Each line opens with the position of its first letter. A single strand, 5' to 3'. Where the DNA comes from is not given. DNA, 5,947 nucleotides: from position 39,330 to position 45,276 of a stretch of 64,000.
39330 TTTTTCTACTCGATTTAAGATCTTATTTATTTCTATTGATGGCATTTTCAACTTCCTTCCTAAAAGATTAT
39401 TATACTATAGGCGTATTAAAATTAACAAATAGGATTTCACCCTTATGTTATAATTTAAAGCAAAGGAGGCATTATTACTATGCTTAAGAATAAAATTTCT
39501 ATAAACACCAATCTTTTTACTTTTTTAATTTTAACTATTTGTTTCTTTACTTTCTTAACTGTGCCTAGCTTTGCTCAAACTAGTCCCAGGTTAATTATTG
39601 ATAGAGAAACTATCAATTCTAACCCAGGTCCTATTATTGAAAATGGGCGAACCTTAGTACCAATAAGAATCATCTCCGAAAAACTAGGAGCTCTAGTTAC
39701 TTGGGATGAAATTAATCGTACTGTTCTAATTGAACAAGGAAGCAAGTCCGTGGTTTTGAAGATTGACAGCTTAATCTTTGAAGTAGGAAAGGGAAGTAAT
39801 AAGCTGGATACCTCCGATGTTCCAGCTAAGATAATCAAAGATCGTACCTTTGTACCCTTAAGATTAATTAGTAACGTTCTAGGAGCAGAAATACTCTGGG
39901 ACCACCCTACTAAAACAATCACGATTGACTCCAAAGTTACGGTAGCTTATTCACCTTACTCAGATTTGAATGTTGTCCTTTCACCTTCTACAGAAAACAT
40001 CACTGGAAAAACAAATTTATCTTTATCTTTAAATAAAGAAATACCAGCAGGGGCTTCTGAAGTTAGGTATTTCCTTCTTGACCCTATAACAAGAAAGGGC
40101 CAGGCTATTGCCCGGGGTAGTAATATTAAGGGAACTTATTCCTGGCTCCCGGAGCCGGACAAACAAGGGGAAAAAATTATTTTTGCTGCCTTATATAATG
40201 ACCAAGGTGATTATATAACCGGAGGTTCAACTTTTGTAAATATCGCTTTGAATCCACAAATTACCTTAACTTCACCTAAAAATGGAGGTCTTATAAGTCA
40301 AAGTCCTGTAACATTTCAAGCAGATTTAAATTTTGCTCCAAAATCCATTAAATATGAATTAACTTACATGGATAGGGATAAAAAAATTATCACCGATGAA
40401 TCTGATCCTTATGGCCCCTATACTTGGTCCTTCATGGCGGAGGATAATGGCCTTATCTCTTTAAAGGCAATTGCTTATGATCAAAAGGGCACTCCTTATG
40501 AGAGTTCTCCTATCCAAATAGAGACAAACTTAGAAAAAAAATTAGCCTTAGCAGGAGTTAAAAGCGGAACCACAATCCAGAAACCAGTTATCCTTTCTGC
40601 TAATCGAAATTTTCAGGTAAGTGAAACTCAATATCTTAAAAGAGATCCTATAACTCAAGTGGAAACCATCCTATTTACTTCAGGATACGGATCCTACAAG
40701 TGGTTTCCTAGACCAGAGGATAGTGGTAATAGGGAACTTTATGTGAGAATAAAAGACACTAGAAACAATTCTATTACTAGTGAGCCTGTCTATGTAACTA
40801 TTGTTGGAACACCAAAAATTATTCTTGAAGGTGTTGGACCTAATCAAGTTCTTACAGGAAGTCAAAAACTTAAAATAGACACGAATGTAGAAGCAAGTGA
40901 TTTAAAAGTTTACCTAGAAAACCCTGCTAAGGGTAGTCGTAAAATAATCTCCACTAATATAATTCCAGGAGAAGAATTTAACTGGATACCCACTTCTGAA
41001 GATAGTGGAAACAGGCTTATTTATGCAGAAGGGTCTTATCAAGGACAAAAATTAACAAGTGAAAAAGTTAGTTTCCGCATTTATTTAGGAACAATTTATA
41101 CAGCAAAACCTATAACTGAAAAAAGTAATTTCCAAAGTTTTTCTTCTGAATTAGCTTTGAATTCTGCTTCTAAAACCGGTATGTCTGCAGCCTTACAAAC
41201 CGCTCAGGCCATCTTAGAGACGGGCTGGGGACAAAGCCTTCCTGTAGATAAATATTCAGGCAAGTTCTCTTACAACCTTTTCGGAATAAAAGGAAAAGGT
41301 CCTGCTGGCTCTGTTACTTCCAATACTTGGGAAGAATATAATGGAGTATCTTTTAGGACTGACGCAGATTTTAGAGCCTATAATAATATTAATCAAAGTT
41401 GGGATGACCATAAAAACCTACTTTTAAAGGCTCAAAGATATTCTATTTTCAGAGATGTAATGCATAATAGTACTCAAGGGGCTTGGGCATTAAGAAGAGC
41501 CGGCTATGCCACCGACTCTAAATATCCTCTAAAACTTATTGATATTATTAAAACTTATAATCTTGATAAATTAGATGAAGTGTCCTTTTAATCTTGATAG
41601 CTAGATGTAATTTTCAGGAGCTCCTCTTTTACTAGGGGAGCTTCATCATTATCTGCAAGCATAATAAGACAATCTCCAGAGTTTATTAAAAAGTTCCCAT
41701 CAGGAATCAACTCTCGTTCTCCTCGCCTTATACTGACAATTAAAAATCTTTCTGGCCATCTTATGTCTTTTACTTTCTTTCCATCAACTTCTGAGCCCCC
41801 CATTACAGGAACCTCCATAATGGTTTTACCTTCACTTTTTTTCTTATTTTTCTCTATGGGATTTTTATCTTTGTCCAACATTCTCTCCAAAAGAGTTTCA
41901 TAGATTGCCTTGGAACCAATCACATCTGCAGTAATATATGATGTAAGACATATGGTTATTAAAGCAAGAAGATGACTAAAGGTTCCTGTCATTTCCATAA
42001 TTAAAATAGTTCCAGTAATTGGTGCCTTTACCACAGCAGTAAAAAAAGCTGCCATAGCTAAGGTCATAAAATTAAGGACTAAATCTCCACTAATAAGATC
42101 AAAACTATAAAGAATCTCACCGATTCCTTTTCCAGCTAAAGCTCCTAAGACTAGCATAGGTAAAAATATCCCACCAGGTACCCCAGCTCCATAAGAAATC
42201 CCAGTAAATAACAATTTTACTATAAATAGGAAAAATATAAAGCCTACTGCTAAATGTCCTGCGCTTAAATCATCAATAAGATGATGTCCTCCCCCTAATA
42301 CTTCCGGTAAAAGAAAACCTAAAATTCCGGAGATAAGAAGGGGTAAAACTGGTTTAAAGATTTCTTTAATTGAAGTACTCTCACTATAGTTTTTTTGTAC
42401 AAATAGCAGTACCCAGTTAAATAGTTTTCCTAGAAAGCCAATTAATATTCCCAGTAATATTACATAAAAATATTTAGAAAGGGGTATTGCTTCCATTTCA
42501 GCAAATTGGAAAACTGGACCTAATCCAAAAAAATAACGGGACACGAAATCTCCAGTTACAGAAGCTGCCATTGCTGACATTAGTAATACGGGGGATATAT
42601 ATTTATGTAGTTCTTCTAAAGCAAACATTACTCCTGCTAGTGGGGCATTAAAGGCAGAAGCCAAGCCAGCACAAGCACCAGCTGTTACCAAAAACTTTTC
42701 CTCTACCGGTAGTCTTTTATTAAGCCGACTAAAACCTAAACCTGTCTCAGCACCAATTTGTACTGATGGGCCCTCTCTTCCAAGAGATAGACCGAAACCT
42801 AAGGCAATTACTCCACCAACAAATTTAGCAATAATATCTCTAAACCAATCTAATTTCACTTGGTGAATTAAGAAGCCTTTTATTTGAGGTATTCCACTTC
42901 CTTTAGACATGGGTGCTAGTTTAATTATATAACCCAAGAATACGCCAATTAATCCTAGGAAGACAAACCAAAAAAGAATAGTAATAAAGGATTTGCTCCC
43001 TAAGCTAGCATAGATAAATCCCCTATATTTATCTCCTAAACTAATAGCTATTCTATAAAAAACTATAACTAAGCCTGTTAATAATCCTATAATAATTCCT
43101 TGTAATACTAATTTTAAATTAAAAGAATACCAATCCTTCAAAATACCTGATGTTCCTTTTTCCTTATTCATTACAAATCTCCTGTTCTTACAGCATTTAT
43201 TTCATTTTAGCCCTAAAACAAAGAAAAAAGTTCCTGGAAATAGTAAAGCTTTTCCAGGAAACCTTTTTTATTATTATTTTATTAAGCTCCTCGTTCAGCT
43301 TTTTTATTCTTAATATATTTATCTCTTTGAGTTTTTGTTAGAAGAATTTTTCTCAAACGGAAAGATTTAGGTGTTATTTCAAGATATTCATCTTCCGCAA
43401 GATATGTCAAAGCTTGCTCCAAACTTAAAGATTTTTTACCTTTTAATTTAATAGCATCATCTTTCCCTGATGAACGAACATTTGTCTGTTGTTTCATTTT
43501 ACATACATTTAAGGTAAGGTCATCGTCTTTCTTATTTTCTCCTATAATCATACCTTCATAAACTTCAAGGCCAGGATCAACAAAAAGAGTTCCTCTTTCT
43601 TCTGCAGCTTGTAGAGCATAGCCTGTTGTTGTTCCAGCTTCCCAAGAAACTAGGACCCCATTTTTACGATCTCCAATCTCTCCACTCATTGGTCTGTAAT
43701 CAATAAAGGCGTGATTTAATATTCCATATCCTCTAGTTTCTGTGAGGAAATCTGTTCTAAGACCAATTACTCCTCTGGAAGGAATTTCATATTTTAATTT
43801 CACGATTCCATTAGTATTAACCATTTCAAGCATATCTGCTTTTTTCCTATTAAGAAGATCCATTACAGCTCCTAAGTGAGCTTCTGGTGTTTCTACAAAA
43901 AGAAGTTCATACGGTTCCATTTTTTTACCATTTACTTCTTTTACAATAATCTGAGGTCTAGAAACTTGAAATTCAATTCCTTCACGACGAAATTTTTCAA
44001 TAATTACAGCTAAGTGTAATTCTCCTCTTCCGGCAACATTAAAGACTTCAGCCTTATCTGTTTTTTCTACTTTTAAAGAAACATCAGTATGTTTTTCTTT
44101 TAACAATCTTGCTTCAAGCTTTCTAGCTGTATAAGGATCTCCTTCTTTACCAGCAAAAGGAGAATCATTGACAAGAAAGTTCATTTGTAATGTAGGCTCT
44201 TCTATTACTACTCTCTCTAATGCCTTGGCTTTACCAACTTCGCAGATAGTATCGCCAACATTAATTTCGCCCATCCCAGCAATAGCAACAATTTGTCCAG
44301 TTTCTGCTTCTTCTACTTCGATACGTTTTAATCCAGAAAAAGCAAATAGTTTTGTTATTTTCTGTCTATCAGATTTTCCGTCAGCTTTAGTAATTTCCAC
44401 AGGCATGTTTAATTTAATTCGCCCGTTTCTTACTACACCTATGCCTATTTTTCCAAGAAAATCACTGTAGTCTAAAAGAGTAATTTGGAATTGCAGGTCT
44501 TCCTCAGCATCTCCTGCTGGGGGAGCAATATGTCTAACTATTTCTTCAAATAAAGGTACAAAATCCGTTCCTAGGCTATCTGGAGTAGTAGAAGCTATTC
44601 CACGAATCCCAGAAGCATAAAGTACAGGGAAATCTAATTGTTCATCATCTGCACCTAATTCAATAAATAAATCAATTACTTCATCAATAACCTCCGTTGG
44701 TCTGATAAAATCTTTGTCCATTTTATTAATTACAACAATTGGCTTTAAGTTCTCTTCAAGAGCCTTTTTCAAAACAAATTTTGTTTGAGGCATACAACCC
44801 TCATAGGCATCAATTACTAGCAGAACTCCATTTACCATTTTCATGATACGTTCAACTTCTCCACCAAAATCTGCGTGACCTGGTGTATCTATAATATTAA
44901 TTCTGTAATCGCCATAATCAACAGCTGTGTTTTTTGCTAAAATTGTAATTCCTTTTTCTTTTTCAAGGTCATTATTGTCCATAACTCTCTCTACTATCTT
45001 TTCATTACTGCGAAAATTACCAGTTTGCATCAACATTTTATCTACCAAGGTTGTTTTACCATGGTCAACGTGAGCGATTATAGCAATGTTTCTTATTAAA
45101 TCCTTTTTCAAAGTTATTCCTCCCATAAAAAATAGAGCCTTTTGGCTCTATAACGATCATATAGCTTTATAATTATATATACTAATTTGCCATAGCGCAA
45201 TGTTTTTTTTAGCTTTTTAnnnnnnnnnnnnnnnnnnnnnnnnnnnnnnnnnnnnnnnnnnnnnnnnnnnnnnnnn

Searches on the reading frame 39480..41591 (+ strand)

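Call 38: search_protein_families(library=pfam, proteins=[window:39480-41591:+], max_evalue=0.00001)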
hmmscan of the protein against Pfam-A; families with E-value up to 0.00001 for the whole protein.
window:39480-41591:+ (703 aa): 2 families
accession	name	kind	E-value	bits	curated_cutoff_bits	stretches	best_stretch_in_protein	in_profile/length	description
PF07833.16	Cu_amine_oxidN1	-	6.9e-28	97.2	24.2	1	40-149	2-108/108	Copper amine oxidase N-terminal domain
PF01832.25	Glucosaminidase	-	4.8e-27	95.5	30.2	1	558-695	3-123/123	Mannosyl-glycoprotein endo-beta-N-acetylglucosaminidase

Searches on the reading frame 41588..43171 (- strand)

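Call 38: search_protein_families(library=pfam, proteins=[window:41588-43171:-], max_evalue=0.00001)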
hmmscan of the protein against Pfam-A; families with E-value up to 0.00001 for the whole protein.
window:41588-43171:- (527 aa): 2 families
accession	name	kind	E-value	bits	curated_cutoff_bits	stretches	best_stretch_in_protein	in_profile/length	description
PF00654.25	Voltage_CLC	-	2.6e-98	329.8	24.8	1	76-415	2-345/346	Voltage gated chloride channel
PF02080.26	TrkA_C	-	1.8e-12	47.4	27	1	451-517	1-69/71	TrkA-C domain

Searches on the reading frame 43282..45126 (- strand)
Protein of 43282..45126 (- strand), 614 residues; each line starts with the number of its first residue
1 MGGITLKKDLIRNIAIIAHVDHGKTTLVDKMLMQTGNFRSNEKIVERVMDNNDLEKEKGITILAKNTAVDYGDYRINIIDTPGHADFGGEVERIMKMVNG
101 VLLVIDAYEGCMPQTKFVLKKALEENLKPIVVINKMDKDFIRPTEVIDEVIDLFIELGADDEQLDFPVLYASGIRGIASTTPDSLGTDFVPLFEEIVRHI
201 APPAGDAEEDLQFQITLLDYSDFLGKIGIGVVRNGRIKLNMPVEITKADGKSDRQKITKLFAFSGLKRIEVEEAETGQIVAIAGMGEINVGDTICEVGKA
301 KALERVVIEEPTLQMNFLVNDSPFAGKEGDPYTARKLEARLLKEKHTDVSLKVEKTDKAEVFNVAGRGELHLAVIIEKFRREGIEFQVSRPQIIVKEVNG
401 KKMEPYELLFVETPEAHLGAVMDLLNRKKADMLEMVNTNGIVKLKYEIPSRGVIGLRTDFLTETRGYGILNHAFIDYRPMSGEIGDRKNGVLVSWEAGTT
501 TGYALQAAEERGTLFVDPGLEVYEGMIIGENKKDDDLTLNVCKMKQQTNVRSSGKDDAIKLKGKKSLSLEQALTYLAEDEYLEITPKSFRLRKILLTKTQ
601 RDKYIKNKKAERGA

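Call 38: search_protein_families(library=pfam, proteins=[window:43282-45126:-], max_evalue=0.00001)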
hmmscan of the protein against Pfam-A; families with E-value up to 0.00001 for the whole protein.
window:43282-45126:- (614 aa): 7 families
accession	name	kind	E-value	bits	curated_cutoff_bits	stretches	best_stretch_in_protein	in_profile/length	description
PF00009.33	GTP_EFTU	-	4.7e-54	183.3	26.5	1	11-200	3-186/188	Elongation factor Tu GTP binding domain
PF21018.2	BipA_C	-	7.8e-44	148.4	23.8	1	489-597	1-109/110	TypA/BipA C-terminal domain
PF00679.30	EFG_C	-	5.3e-21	74.9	27.9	1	402-486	2-87/89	Elongation factor G C-terminus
PF03144.31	GTP_EFTU_D2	-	3.9e-11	43.7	30.3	1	225-295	1-73/73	Elongation factor Tu domain 2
PF14492.12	EFG_III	-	1.7e-08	34.8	27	0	334-389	18-74/75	Elongation Factor G, domain III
PF22042.2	EF-G_D2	-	8.2e-08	32.7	27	1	223-297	14-84/84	Elongation factor G domain 2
PF01926.29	MMR_HSR1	-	2e-06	28.3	21.9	1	14-135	2-113/113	50S ribosome-binding GTPase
